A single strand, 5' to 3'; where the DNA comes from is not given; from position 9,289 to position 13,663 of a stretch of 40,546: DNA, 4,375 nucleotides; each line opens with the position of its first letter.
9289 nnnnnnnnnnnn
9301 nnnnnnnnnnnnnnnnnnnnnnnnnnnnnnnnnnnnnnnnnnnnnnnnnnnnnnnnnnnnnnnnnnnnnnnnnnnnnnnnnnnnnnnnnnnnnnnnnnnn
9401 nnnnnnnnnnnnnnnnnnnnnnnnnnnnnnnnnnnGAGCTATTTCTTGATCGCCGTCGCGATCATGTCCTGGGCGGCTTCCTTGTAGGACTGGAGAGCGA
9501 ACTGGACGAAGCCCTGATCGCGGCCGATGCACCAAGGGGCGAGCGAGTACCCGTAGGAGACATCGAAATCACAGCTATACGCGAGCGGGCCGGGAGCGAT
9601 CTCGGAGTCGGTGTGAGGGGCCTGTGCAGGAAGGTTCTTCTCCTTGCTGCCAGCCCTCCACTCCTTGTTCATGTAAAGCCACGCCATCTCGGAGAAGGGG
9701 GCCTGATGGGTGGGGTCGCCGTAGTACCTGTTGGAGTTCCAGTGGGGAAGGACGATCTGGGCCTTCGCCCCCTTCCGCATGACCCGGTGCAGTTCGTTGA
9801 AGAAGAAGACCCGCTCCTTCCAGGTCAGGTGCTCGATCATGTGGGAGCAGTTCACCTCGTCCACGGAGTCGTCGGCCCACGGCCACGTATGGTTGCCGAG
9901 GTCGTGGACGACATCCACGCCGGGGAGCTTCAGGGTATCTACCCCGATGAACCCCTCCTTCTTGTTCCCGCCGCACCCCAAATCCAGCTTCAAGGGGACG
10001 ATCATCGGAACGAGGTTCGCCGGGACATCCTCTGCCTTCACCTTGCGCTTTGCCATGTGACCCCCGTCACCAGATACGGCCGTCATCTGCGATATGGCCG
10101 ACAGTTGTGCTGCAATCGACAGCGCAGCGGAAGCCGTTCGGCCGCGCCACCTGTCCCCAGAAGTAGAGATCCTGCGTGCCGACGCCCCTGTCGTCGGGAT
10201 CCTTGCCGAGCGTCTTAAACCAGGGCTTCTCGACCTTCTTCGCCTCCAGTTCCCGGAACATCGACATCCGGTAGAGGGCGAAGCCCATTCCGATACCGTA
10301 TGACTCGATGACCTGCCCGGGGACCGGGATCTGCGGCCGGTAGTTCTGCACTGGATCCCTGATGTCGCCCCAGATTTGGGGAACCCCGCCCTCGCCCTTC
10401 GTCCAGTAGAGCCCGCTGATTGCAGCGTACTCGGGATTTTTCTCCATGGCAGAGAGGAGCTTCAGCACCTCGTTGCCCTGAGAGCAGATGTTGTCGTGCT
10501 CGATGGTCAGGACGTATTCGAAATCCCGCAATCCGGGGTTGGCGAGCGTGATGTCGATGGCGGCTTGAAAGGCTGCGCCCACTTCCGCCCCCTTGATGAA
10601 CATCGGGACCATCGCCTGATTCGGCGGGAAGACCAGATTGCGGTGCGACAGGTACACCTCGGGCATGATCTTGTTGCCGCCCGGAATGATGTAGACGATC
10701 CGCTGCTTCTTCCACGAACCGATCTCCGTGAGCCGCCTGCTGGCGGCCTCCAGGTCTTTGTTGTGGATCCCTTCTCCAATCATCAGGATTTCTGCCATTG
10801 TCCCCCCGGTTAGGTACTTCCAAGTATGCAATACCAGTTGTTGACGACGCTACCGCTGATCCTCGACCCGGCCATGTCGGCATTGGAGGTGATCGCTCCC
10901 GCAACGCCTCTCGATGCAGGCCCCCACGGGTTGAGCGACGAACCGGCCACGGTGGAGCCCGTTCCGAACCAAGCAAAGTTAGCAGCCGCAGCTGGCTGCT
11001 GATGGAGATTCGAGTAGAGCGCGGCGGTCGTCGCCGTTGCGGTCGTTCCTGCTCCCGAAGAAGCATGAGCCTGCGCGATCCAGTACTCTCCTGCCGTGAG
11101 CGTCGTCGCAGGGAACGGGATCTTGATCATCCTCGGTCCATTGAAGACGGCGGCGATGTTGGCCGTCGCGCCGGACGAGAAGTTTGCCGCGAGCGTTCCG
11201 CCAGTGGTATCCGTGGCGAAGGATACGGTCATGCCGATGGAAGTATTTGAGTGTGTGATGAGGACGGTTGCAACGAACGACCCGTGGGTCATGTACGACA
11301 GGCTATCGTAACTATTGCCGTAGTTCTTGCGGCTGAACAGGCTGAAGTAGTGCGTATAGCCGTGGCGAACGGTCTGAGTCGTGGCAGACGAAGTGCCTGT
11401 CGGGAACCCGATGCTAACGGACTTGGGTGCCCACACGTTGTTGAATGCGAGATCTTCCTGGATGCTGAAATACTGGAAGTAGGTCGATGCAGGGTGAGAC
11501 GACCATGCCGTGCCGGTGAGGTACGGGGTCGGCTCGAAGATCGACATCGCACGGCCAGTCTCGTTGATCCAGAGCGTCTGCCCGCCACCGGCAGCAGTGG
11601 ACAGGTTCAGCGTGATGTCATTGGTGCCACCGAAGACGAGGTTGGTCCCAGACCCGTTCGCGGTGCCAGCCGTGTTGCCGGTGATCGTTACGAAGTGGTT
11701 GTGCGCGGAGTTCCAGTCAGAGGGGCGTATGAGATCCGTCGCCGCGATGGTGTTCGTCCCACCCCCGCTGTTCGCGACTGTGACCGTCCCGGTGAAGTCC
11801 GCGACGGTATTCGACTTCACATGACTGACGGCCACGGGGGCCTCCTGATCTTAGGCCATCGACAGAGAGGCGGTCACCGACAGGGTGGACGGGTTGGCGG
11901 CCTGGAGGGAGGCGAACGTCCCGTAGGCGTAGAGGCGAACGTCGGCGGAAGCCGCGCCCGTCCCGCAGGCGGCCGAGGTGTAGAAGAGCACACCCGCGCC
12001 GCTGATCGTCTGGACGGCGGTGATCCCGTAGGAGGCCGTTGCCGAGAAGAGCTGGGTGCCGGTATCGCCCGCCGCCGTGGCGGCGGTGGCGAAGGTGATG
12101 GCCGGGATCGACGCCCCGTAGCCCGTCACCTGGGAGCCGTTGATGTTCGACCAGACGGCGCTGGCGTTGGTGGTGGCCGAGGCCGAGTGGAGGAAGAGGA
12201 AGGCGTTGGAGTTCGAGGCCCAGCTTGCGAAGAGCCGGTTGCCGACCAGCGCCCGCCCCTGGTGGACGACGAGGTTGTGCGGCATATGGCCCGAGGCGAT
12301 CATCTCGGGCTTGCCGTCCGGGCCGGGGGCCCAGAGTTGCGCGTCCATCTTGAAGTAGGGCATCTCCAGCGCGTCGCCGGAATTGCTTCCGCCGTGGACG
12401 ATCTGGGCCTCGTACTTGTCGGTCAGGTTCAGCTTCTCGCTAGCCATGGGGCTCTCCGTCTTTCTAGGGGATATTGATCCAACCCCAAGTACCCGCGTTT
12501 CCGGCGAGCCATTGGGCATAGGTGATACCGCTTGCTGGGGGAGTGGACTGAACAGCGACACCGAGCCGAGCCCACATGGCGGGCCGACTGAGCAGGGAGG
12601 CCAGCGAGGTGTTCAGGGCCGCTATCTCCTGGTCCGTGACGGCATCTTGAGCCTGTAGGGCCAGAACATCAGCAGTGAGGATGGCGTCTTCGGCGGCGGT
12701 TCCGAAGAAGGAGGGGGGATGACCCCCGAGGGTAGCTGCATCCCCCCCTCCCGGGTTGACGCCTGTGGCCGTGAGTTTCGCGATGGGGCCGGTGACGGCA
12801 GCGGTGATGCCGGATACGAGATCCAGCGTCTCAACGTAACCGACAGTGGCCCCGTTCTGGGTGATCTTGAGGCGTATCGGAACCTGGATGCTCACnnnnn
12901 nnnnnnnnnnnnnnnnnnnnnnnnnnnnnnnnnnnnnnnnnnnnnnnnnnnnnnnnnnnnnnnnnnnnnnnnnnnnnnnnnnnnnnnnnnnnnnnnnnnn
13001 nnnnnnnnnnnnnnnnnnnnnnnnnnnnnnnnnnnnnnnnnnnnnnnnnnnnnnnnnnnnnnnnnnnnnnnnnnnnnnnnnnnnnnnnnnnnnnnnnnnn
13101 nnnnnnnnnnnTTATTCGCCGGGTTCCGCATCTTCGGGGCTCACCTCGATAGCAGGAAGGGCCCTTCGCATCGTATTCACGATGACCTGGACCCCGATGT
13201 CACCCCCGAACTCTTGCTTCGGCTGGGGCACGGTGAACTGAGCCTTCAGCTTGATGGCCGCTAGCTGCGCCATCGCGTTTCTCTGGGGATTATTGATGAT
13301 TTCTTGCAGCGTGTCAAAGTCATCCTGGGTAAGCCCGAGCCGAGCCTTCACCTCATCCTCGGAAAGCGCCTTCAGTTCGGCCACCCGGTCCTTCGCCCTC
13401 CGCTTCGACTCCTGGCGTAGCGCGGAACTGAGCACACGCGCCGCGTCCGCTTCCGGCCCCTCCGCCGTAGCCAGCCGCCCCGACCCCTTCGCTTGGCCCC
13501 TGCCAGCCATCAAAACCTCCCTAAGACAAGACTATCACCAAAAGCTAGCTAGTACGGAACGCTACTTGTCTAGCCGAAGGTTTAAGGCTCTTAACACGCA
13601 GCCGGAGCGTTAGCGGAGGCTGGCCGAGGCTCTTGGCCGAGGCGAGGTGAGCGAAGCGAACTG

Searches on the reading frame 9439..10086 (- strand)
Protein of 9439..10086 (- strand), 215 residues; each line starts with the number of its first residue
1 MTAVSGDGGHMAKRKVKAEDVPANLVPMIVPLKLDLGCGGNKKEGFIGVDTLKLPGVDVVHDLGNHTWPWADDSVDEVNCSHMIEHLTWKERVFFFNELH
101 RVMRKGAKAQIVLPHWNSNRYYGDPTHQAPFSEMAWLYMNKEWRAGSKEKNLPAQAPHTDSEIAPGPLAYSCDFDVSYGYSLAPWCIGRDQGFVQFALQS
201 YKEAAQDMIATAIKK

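Call 7: search_protein_families(library=pfam, proteins=[window:9439-10086:-], max_evalue=0.01)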
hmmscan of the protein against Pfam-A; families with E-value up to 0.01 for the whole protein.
window:9439-10086:- (215 aa): 2 families
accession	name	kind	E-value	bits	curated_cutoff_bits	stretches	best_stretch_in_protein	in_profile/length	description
PF08241.18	Methyltransf_11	-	9.8e-06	26.6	21.2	1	58-108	45-92/95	Methyltransferase domain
PF13649.12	Methyltransf_25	-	0.00095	20.2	27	1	64-106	55-96/97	Methyltransferase domain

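Call 8: search_protein_families(library=phrogs, proteins=[window:9439-10086:-], max_evalue=0.01)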
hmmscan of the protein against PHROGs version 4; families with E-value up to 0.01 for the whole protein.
window:9439-10086:- (215 aa): 2 families
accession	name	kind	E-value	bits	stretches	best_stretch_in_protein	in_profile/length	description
phrog_6636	-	other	2.2e-14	54.3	1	33-139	36-137/177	methyltransferase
phrog_5399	-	other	3.3e-05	24.7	1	32-114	1-82/149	SAM-dependent methyltransferase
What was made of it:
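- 9439..10056 (-): Class-I SAM-dependent methyltransferase. Its stop lies 3 nt before the repeat ORF start. Pfam Methyltransf_11 9.8e-6, above cut-off (call 7). phrog_6636 2e-14 (call 8).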

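Call 40: search_protein_families(library=ncbifam, proteins=[window:9439-10086:-], max_evalue=0.05)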
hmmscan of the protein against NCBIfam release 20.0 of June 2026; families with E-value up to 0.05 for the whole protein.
window:9439-10086:- (215 aa): 2 families
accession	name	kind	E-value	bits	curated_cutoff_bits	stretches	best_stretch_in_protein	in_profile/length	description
NF045649.1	2X_seleno_MduS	exception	0.017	14.1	380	1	59-110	95-146/338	methyltransferase domain-containing selenoprotein MduS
NF041255.1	mycofact_MftM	equivalog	0.02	14.2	200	1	68-105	198-235/289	mycofactocin oligosaccharide methyltransferase MftM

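Call 85: search_solved_structures(query=window:9439-10086:-, max_evalue=0.1)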
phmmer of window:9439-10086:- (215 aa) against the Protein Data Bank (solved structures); distinct sequences matched with E-value up to 0.1: 0.

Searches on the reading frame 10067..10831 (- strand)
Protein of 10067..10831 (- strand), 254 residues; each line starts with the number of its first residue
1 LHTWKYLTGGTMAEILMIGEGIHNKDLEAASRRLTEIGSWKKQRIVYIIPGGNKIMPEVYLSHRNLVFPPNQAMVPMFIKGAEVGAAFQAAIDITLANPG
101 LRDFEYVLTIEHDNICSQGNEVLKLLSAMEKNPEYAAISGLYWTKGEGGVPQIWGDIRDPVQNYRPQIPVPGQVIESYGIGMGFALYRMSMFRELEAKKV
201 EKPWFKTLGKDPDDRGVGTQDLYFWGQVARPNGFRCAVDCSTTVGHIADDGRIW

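Call 7: search_protein_families(library=pfam, proteins=[window:10067-10831:-], max_evalue=0.01)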
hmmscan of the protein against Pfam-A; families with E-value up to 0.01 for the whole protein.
window:10067-10831:- (254 aa): 0 families

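Call 8: search_protein_families(library=phrogs, proteins=[window:10067-10831:-], max_evalue=0.01)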
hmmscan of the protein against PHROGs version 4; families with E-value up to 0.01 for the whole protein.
window:10067-10831:- (254 aa): 0 families

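Call 40: search_protein_families(library=ncbifam, proteins=[window:10067-10831:-], max_evalue=0.05)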
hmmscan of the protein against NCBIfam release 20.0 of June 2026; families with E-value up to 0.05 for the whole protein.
window:10067-10831:- (254 aa): 0 families

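Call 84: search_solved_structures(query=window:10067-10831:-, max_evalue=1)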
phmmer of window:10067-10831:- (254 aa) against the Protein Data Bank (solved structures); distinct sequences matched with E-value up to 1: 3.
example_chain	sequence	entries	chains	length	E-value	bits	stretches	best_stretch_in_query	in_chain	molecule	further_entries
5but_A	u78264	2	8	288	0.18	14.5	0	50-116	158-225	Ktr system potassium uptake protein A,Ktr system potassium uptake protein A | Ktr system potassium uptake protein A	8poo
7ci2_C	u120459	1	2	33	0.83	12.3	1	42-66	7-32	MbCpf1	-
2pkd_A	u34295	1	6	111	0.92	12.1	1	33-67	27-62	SLAM family member 5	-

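Call 89: search_protein_families(library=pfam, alignment_id=A8, max_evalue=0.1)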
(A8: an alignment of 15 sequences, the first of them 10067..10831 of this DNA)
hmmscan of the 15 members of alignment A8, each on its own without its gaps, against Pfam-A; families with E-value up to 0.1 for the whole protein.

A. member 1, window:10067-10831:- (254 aa): 0 families

B. families by the number of members that match (of 15 scanned): 9 families
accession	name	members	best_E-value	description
PF00535.33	Glycos_transf_2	7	0.00014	Glycosyl transferase family 2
PF03452.20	Anp1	4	6.2e-08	Anp1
PF08241.18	Methyltransf_11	2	0.00032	Methyltransferase domain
PF01762.27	Galactosyl_T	2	0.0057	Galactosyltransferase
PF13712.12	Glyco_tranf_2_5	1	0.0026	Glycosyltransferase like family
PF13641.12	Glyco_tranf_2_3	1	0.0077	Glycosyltransferase like family 2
PF13506.12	Glyco_transf_21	1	0.051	Glycosyl transferase family 21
PF13649.12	Methyltransf_25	1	0.059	Methyltransferase domain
PF01209.24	Ubie_methyltran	1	0.096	ubiE/COQ5 methyltransferase family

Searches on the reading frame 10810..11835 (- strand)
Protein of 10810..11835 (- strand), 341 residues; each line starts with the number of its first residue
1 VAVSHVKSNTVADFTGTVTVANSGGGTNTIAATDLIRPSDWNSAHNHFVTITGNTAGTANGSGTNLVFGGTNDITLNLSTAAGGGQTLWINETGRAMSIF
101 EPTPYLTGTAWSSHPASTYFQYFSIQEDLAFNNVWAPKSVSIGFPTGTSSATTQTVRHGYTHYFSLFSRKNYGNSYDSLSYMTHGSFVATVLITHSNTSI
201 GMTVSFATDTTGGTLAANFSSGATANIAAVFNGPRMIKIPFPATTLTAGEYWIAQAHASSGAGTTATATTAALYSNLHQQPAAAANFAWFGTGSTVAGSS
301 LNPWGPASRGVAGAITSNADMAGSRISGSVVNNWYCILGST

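Call 7: search_protein_families(library=pfam, proteins=[window:10810-11835:-], max_evalue=0.01)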
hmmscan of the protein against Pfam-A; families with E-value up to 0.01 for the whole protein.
window:10810-11835:- (341 aa): 0 families

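Call 8: search_protein_families(library=phrogs, proteins=[window:10810-11835:-], max_evalue=0.01)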
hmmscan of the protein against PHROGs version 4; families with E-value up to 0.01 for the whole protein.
window:10810-11835:- (341 aa): 0 families

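Call 40: search_protein_families(library=ncbifam, proteins=[window:10810-11835:-], max_evalue=0.05)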
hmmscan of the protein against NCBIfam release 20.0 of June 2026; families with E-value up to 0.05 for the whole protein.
window:10810-11835:- (341 aa): 0 families

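Call 86: search_solved_structures(query=window:10810-11835:-, max_evalue=1)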
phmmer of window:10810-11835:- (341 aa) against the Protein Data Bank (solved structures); distinct sequences matched with E-value up to 1: 0.

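Call 106: search_dna_similar(query=window:10810-11835:-, collection=phages, mode=protein, max_evalue=0.001, max_rows=12)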
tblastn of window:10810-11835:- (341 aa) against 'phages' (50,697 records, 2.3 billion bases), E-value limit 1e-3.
No match.

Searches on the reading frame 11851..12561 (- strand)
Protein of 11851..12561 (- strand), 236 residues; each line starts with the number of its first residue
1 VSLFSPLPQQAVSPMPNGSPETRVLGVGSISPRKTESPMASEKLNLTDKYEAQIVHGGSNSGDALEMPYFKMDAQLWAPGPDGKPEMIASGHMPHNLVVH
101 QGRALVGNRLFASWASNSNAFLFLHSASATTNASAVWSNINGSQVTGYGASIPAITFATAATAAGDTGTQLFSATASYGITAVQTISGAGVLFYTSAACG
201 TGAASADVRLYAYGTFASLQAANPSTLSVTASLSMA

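Call 7: search_protein_families(library=pfam, proteins=[window:11851-12561:-], max_evalue=0.01)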
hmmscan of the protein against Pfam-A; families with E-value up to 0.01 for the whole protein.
window:11851-12561:- (236 aa): 0 families

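Call 8: search_protein_families(library=phrogs, proteins=[window:11851-12561:-], max_evalue=0.01)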
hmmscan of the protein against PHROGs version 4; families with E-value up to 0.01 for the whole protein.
window:11851-12561:- (236 aa): 0 families

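Call 40: search_protein_families(library=ncbifam, proteins=[window:11851-12561:-], max_evalue=0.05)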
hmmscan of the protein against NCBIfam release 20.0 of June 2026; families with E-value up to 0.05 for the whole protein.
window:11851-12561:- (236 aa): 0 families

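Call 87: search_solved_structures(query=window:11851-12447:-, max_evalue=1)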
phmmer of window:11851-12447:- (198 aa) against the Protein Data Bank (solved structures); distinct sequences matched with E-value up to 1: 3.
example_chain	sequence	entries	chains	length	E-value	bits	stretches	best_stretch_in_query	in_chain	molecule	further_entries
7kmw_A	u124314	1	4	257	0.087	15.7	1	71-174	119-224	2-C-methyl-D-erythritol 4-phosphate cytidylyltransferase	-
2xwl_A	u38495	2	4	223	0.1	15.5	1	73-196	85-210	2-C-METHYL-D-ERYTHRITOL 4-PHOSPHATE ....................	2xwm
6grq_A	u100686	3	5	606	0.44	13.4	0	24-82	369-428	Paired immunoglobulin-like receptor B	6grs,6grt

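Call 105: search_dna_similar(query=window:11851-12447:-, collection=phages, mode=protein, max_evalue=0.001, max_rows=12)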
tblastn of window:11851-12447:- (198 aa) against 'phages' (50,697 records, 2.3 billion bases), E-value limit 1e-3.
No match.

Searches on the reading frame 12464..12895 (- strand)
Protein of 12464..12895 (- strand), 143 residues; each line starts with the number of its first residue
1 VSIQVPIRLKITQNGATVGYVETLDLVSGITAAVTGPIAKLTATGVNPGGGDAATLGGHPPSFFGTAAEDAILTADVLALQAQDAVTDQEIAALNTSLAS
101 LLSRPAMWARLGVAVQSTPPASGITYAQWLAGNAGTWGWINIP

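Call 21: search_protein_families(library=phrogs, proteins=[window:12464-12895:-], max_evalue=0.01)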
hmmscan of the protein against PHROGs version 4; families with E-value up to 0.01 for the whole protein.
window:12464-12895:- (143 aa): 0 families

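Call 22: search_protein_families(library=pfam, proteins=[window:12464-12895:-], max_evalue=0.05)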
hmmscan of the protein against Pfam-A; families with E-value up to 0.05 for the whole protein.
window:12464-12895:- (143 aa): 0 families

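Call 40: search_protein_families(library=ncbifam, proteins=[window:12464-12895:-], max_evalue=0.05)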
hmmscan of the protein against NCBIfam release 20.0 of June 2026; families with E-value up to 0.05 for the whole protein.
window:12464-12895:- (143 aa): 0 families

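Call 107: search_dna_similar(query=window:12464-12895:-, collection=phages, mode=protein, max_evalue=0.001, max_rows=12)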
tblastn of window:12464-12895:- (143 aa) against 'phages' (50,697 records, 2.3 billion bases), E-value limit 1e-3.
No match.

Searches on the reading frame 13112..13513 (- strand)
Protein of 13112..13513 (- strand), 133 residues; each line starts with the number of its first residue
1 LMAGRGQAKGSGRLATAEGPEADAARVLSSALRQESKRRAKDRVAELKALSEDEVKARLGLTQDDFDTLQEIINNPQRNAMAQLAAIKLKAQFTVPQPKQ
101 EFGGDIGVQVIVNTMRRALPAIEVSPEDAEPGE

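Call 21: search_protein_families(library=phrogs, proteins=[window:13112-13513:-], max_evalue=0.01)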
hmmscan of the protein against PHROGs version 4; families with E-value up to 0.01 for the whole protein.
window:13112-13513:- (133 aa): 2 families
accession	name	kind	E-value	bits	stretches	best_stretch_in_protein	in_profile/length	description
phrog_1210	-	other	0.0068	14.8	1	29-92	468-529/2313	PblB-type receptor binding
phrog_1572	-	unknown function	0.0088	16.9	0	45-73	4-33/60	-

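Call 22: search_protein_families(library=pfam, proteins=[window:13112-13513:-], max_evalue=0.05)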
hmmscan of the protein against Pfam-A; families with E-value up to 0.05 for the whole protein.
window:13112-13513:- (133 aa): 0 families

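Call 40: search_protein_families(library=ncbifam, proteins=[window:13112-13513:-], max_evalue=0.05)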
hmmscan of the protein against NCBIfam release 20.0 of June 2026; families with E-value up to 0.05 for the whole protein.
window:13112-13513:- (133 aa): 0 families
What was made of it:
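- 13112..13510 (-): First gene of the late operon (132-133 aa). It is the positional candidate for the small terminase. No TerS profile hit (calls 21, 22, 40).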

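Call 56: find_homologous_proteins(query=window:13112-13513:-, max_evalue=0.01)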
Query window:13112-13513:- (133 aa): 8 proteins with E <= 0.01 among 89 candidates.
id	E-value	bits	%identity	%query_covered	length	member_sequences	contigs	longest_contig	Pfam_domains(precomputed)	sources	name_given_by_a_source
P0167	2.8e-75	268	100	99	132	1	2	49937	-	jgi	jgi:hypothetical protein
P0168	1.4e-46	175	81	81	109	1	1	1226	-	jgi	jgi:hypothetical protein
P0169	1.4e-46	175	75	94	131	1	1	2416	-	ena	-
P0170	5.0e-45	170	70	96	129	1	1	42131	-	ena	-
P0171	5.9e-30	122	59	80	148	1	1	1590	-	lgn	-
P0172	1.3e-29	121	62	80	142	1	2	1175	-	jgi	jgi:ElaB/YqjD/DUF883 family membrane-anchored ribosome-binding protein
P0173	1.1e-28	118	59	80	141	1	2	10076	-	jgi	jgi:hypothetical protein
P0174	2.0e-26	110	54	87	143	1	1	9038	-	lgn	-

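Call 60: search_solved_structures(query=A4, max_evalue=10)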
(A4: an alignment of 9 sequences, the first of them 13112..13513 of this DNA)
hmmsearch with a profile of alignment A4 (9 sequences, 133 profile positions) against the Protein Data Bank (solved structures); distinct sequences matched with E-value up to 10: 2.
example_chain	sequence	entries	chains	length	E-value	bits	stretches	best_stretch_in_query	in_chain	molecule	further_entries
3r0a_A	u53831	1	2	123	0.29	14.8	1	51-92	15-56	Putative transcriptional regulator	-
1ge9_A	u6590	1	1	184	0.7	13.6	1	28-80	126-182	RIBOSOME RECYCLING FACTOR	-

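Call 61: find_encoding_contigs(protein=P0170, flank=9000, max_places=2)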
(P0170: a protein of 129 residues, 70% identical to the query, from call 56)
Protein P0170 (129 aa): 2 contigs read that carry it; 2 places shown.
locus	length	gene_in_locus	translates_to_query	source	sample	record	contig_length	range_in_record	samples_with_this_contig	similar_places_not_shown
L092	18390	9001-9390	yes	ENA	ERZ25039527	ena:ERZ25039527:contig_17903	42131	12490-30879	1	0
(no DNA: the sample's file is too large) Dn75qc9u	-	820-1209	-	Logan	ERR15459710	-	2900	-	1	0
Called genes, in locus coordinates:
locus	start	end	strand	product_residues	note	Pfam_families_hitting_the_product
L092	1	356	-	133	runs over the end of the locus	-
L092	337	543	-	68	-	-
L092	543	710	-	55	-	-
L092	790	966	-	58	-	-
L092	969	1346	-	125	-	-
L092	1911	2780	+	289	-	-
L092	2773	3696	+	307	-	PF03796:DnaB_C, PF06745:ATPase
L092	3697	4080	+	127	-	PF05866:RusA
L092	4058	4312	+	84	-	-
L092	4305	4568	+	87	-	-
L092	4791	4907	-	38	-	-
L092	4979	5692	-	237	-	-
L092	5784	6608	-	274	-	PF23822:DUF7192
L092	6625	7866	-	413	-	-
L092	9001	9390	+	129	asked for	-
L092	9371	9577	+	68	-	-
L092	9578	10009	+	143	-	-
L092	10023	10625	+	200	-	-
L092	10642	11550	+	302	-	-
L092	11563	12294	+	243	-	-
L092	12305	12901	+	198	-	-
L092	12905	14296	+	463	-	-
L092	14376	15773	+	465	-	-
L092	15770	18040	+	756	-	-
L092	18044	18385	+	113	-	-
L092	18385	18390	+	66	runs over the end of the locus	-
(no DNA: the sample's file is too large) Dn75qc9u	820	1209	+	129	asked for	-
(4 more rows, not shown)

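Call 62: find_encoding_contigs(protein=P0173, flank=9000, max_places=2)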
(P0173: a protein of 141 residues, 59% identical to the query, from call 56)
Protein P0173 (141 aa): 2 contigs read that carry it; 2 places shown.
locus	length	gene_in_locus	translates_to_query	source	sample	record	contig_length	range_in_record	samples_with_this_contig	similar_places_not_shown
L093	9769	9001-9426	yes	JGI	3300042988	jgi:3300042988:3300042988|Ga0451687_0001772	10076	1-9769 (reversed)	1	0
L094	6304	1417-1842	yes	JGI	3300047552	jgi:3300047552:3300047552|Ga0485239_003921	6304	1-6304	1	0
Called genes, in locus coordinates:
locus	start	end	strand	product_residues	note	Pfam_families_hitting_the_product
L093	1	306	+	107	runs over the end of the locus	-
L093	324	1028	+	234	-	-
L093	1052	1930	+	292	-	PF03796:DnaB_C, PF06745:ATPase (faint)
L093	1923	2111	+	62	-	-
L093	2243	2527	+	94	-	PF05866:RusA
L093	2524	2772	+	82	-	-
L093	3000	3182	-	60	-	-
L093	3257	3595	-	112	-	-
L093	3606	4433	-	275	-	-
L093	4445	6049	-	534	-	PF00004:AAA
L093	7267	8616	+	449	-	-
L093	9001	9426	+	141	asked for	-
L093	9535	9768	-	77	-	?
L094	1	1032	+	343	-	?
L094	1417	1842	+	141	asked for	-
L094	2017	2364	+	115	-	-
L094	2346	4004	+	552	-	PF12708:Pect-lyase_RHGA_epim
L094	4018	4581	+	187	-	-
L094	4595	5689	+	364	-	-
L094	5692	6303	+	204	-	?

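Call 63: find_encoding_contigs(protein=P0174, flank=9000, max_places=2)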
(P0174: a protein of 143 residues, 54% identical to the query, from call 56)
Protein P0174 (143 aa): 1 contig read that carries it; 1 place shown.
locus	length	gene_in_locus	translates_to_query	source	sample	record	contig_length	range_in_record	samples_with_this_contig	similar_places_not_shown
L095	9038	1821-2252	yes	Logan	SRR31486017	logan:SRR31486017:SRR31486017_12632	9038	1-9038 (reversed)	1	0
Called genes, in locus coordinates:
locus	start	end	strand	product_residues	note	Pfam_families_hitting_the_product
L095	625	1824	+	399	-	-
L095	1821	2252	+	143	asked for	-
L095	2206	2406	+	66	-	-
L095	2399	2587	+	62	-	-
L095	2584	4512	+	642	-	PF24168:PB4_spike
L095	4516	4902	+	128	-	-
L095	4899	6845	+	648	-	PF13287:Fn3_assoc, PF13290:CHB_HEX_C_1, PF05048:NosD (faint)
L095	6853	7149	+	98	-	-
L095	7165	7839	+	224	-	-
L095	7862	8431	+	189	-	-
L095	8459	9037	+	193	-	?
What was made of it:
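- Behind the same first gene, L094 carries a Pect-lyase protein and L095 carries a PB4_spike protein plus a NosD-like protein (calls 62, 63).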

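Call 74: find_encoding_contigs(protein=P0167, flank=10000, max_places=2)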
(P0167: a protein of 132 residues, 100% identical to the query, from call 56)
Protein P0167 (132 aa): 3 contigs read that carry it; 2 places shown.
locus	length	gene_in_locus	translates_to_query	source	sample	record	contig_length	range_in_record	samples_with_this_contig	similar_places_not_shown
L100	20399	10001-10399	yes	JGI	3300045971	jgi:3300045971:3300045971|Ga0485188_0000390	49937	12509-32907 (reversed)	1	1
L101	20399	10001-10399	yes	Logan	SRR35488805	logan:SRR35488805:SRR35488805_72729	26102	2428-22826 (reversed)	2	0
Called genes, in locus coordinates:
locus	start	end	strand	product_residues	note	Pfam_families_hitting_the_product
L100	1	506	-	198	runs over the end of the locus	PF07352:Phage_Mu_Gam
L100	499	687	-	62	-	-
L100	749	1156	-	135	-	-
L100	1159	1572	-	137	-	-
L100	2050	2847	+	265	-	-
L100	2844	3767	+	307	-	PF03796:DnaB_C, PF06745:ATPase, PF13481:AAA_25 (faint)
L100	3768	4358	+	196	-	-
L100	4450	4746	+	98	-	PF05866:RusA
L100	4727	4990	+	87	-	-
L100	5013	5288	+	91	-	-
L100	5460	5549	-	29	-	-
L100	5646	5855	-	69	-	-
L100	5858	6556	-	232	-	-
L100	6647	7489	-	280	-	PF23822:DUF7192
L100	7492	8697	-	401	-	PF07728:AAA_5 (weak)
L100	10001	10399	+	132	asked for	-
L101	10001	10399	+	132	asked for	-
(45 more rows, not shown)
